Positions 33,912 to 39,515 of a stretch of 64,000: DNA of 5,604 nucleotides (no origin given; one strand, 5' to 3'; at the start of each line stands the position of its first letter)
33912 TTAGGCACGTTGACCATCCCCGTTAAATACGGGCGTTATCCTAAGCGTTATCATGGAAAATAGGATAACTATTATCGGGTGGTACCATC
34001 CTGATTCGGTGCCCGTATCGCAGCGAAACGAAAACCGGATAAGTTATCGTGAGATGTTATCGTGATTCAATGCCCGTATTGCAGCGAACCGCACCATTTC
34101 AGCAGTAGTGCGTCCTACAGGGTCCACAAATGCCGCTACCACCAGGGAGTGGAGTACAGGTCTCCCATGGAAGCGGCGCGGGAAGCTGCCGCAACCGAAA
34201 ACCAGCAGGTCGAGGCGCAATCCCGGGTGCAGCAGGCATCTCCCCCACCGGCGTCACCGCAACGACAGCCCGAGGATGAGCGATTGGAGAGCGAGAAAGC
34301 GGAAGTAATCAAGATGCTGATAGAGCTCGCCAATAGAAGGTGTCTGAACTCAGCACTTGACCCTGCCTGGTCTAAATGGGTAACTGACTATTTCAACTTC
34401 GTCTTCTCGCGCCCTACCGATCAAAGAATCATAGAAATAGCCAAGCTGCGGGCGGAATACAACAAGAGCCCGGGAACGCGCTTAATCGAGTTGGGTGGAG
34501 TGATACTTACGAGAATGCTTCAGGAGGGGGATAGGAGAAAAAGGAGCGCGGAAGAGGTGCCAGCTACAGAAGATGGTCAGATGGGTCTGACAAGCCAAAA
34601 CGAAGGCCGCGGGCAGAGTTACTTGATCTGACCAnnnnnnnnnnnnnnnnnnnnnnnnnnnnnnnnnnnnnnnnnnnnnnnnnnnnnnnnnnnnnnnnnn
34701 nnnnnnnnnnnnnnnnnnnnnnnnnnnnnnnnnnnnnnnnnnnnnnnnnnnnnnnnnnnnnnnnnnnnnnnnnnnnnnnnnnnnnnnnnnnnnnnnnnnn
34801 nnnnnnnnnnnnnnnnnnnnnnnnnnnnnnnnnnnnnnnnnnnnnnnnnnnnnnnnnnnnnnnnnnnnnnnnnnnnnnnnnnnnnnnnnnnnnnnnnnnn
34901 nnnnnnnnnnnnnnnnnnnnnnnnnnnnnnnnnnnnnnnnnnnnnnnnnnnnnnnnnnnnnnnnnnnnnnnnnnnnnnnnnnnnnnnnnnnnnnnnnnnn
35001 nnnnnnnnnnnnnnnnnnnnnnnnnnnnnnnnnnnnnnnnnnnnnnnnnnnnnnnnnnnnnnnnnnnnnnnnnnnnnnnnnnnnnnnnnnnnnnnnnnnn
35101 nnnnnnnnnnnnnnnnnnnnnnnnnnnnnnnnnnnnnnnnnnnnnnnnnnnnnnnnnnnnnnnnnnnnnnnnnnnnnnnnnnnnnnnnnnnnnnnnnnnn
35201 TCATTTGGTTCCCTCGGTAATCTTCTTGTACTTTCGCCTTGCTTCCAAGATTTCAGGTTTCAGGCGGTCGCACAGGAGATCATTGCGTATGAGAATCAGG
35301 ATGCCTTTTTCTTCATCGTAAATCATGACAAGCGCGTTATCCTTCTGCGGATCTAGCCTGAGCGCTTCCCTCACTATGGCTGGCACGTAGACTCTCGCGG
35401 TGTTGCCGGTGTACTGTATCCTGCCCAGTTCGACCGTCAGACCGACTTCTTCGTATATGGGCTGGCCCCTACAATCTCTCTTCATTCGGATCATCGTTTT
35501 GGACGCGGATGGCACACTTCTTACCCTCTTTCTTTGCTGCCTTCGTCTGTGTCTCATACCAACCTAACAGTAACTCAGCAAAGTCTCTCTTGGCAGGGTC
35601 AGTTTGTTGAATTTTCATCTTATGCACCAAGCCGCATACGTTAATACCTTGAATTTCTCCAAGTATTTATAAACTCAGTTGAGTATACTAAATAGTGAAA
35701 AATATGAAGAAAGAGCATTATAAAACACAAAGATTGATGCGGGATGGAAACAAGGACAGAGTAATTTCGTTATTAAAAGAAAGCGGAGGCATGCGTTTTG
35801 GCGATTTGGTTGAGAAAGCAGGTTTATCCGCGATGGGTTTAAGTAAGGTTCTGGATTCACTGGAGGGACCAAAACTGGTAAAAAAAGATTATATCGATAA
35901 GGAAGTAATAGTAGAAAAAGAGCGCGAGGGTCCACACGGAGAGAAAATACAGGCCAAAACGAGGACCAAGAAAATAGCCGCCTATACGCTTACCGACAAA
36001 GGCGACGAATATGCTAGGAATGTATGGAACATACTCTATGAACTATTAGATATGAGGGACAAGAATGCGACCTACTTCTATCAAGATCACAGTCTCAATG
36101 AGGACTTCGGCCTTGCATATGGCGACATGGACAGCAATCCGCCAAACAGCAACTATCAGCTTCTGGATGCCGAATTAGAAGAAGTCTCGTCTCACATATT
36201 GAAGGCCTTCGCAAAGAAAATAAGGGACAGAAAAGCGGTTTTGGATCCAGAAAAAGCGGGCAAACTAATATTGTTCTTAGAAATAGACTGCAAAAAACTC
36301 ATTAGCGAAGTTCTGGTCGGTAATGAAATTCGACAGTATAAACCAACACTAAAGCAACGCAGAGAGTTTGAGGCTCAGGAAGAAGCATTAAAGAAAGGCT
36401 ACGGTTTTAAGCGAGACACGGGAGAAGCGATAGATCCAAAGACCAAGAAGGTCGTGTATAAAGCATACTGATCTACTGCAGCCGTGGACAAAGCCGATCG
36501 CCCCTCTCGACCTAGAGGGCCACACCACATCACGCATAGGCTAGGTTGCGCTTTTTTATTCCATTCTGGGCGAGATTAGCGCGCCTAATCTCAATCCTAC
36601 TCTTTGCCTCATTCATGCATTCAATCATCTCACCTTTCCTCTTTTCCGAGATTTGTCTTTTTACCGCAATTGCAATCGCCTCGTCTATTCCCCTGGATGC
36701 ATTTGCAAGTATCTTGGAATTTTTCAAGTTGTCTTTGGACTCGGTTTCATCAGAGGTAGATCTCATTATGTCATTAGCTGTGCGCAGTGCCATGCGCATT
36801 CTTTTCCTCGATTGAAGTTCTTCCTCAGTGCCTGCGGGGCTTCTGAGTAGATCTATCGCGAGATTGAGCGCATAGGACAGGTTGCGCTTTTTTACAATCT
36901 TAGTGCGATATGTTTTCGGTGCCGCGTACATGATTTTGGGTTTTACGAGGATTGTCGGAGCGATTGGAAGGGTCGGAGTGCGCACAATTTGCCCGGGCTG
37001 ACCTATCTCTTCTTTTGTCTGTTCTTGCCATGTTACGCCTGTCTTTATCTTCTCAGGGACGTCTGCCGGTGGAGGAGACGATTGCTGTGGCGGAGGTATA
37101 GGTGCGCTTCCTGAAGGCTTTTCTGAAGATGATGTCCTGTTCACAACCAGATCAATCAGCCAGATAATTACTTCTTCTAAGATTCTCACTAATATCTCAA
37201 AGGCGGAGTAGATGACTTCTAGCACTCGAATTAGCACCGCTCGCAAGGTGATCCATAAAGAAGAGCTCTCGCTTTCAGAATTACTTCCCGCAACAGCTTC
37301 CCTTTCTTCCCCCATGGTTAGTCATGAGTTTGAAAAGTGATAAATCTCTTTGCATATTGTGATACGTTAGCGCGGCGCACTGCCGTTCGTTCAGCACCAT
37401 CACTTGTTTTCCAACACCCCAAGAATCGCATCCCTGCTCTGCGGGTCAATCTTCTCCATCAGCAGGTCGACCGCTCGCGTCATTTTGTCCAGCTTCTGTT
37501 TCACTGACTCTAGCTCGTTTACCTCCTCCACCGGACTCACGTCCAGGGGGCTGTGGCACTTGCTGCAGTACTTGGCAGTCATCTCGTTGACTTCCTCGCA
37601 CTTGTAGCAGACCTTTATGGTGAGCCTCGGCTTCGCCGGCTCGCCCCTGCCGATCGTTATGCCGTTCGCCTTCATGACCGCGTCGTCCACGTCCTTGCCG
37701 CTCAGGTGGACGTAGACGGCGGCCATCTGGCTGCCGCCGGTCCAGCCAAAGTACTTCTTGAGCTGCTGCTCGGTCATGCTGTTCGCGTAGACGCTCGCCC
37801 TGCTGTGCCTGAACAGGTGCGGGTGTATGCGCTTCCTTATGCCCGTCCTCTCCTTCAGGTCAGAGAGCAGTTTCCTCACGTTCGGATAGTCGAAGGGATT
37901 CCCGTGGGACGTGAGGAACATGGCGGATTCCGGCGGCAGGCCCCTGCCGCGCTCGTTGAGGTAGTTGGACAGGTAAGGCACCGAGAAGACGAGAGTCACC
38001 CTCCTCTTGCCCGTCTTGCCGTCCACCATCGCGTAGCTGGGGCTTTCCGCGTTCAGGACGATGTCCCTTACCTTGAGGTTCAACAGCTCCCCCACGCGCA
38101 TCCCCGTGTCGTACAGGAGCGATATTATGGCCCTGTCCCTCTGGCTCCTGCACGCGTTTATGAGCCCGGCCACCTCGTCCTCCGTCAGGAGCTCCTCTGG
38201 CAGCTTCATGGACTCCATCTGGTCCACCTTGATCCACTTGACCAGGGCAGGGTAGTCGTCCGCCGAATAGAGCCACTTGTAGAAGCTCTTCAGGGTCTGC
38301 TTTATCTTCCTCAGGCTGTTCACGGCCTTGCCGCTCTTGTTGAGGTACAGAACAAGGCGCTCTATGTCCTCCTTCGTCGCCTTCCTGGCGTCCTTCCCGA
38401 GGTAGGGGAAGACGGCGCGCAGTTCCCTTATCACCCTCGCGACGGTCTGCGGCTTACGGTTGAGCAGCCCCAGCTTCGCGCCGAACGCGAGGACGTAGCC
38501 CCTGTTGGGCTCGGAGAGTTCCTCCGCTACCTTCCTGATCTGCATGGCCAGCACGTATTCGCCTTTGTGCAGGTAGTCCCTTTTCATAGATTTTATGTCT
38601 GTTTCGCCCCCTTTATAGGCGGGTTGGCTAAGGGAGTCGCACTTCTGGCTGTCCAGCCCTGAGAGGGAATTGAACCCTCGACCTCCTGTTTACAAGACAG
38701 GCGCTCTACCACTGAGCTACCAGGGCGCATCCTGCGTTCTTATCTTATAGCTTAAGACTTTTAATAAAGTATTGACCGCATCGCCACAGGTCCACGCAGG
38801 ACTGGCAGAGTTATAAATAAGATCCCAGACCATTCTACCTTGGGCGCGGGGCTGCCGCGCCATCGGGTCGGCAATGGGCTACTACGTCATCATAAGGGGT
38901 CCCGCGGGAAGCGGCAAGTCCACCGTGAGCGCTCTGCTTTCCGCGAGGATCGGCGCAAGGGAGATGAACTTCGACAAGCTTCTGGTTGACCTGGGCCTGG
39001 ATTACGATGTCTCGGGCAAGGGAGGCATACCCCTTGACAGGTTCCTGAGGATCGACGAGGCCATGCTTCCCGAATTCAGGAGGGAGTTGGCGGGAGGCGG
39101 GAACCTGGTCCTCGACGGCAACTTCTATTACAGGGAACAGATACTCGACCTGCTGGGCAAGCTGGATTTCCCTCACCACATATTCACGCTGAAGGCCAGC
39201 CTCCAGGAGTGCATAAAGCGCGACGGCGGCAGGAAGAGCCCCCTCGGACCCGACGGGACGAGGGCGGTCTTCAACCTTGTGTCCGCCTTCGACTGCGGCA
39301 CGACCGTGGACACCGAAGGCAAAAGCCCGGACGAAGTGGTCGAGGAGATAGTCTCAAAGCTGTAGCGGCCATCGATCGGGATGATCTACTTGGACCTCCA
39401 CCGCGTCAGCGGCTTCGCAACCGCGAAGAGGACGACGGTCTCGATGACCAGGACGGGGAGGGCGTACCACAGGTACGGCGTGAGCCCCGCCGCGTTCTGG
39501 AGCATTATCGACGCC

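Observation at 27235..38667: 11.4-kb integrative element at tRNA-Thr(UGU) bounded by a 14-bp direct repeat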

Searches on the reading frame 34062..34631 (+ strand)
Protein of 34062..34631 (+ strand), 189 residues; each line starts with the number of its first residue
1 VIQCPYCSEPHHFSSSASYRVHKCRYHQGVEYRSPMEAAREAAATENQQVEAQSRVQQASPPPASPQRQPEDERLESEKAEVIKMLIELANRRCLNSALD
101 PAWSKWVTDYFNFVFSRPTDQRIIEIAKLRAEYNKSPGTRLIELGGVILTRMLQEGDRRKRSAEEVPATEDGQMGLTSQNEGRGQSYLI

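Call 10: search_protein_families(library=pfam, proteins=[window:34062-34631:+], max_evalue=0.01)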
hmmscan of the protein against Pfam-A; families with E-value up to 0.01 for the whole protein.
window:34062-34631:+ (189 aa): 0 families

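Call 48: search_protein_families(library=padloc, proteins=[window:34062-34631:+], max_evalue=0.01)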
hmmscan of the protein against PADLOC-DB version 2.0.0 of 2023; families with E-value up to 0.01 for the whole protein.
window:34062-34631:+ (189 aa): 0 families

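Call 49: search_protein_families(library=phrogs, proteins=[window:34062-34631:+], max_evalue=0.01)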
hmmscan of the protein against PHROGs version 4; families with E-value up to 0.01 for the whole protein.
window:34062-34631:+ (189 aa): 0 families

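Call 77: search_protein_families(library=pfam, proteins=[window:34062-34631:+], max_evalue=5)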
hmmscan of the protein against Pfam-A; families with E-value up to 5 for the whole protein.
window:34062-34631:+ (189 aa): 1 family
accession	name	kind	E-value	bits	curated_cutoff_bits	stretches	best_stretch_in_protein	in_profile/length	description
PF11691.13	DUF3288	-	0.066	13.7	25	1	116-143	20-47/89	Protein of unknown function (DUF3288)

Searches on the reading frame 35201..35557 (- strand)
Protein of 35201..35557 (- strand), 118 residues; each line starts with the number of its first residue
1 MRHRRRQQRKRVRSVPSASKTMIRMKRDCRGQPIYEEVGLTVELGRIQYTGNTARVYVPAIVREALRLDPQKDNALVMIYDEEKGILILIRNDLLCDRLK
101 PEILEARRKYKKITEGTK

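Call 10: search_protein_families(library=pfam, proteins=[window:35201-35557:-], max_evalue=0.01)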
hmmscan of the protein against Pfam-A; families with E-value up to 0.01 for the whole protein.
window:35201-35557:- (118 aa): 0 families

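Call 49: search_protein_families(library=phrogs, proteins=[window:35201-35557:-], max_evalue=0.01)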
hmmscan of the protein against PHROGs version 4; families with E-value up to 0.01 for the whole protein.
window:35201-35557:- (118 aa): 0 families

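Call 77: search_protein_families(library=pfam, proteins=[window:35201-35557:-], max_evalue=5)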
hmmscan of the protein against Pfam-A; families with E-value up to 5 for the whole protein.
window:35201-35557:- (118 aa): 0 families

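Call 81: search_solved_structures(query=A5, max_evalue=10)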
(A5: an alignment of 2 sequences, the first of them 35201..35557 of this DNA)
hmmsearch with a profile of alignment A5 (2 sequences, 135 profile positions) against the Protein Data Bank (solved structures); distinct sequences matched with E-value up to 10: 0.

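Call 88: search_dna_similar(query=window:35201-35557:-, collection=phages, mode=protein, max_rows=10, max_evalue=0.01)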
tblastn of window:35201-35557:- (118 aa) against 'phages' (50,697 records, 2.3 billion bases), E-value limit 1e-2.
No match.

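Call 106: search_dna_similar(query=window:35201-35557:-, collection=plasmids, mode=protein, max_rows=8, max_evalue=0.001)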
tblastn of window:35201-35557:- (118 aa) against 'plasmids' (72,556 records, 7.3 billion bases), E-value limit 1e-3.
No match.

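Call 110: find_homologous_proteins(query=window:35201-35557:-, max_evalue=0.001)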
Query window:35201-35557:- (118 aa): 6 proteins with E <= 0.001 among 8 candidates.
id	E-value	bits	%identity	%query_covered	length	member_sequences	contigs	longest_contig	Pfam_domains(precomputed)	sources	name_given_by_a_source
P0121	8.6e-56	205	100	82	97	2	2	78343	-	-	-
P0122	8.7e-41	156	82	80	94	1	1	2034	-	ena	-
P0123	6.2e-39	150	77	80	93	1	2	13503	-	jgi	jgi:hypothetical protein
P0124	1.4e-35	140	60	96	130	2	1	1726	-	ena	-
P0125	9.2e-33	130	70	75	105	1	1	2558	-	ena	-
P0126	1.5e-32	130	69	75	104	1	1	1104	-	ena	-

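Call 113: find_encoding_contigs(protein=P0123, flank=10000, max_places=3)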
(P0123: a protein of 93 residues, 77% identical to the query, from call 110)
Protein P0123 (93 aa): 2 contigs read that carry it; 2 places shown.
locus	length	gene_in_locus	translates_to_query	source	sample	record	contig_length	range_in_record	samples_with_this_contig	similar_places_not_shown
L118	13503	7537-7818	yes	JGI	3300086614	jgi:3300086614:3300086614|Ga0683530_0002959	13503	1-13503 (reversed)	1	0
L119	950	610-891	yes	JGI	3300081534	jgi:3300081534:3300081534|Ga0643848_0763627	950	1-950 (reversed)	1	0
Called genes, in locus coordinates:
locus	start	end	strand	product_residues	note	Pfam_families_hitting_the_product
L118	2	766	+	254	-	?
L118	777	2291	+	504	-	PF03129:HGTP_anticodon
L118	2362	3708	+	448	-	PF00389:2-Hacid_dh, PF02826:2-Hacid_dh_C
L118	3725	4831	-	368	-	PF04055:Radical_SAM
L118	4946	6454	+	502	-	PF00587:tRNA-synt_2b, PF03129:HGTP_anticodon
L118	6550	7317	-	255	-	-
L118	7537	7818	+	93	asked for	-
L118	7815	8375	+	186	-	PF02086:MethyltransfD12 (faint)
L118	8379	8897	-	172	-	-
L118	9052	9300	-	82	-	-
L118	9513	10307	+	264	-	-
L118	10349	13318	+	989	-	PF02384:N6_Mtase, PF20473:MmeI_Mtase, PF07669:Eco57I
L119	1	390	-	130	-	?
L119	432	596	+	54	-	-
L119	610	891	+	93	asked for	-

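Call 119: predict_structure(alignment_id=A7)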
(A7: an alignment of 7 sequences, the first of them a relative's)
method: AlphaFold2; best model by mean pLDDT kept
length: 97 residues; sequences in the alignment: 7
mean_pLDDT: 45.1   pTM: 0.30
mean pLDDT of the five models: 45.1, 45.0, 44.4, 43.5, 43.0
residues with pLDDT >= 90: 0; 70-90: 0; 50-70: 38; < 50: 59
segments of 3 or more residues with pLDDT < 50: 1-36, 61-65, 75-78, 92-97
pLDDT, mean of each block of 10 residues (from residue 1): 37 36 34 43 52 53 50 50 52 43
secondary structure, 60 per line:
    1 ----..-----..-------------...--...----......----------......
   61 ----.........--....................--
elements in order: E27-29 E32-34 H39-44 E55-60 E65-70 H76-95

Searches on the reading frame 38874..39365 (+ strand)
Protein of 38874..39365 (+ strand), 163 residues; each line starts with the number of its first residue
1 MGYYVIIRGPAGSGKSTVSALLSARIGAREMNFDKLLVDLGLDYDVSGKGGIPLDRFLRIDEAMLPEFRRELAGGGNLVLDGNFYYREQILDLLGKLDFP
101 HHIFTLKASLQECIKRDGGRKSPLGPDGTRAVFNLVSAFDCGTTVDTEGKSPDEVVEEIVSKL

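Call 102: search_protein_families(library=pfam, proteins=[window:38874-39365:+], max_evalue=0.01)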
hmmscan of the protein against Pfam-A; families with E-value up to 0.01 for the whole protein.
window:38874-39365:+ (163 aa): 4 families
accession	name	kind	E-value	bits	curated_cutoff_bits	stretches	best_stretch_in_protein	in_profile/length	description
PF13671.12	AAA_33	-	8.5e-08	33.1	27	1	5-123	2-121/143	AAA domain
PF13238.12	AAA_18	-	7.3e-07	30.1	29.4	1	5-120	1-111/128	AAA domain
PF02224.24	Cytidylate_kin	-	3.6e-06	27.3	26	1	7-31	3-27/211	Cytidylate kinase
PF13207.12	AAA_17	-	0.0036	18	27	1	9-116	2-118/136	AAA domain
